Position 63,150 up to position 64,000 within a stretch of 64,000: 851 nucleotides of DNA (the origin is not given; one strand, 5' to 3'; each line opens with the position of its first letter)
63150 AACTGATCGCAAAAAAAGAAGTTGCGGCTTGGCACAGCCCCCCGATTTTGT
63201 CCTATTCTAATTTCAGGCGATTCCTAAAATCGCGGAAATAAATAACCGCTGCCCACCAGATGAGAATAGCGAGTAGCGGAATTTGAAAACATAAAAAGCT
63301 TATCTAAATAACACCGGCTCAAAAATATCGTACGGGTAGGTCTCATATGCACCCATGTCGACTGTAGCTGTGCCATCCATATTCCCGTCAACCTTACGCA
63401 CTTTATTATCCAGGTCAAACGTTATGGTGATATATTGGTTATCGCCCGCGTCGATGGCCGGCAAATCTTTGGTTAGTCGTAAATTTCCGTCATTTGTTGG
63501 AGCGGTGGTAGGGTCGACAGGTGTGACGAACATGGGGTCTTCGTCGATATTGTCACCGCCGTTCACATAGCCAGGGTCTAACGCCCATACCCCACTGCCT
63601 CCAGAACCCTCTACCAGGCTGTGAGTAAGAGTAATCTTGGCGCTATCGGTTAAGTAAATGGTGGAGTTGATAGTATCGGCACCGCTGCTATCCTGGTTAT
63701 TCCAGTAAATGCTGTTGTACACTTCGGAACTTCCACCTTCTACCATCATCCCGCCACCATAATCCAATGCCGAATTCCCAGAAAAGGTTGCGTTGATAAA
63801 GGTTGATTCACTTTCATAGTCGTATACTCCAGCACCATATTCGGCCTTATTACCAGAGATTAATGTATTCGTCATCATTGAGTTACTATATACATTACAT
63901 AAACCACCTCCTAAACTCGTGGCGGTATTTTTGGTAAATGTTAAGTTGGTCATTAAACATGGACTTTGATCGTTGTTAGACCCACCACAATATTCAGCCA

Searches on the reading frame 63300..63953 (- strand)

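Call 86: search_protein_families(library=pfam, proteins=[window:63300-63953:-], max_evalue=0.001)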
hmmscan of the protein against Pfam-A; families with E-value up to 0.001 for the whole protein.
window:63300-63953:- (217 aa): 2 families
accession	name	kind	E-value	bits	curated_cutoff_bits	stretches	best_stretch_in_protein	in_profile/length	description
PF13229.12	Beta_helix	-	4.5e-08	33.3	25.9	1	3-126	33-146/158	Right handed beta helix region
PF02415.23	Chlam_PMP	-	3.2e-05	24.2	20.6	0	3-20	1-18/19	Chlamydia polymorphic membrane protein (Chlamydia_PMP) repeat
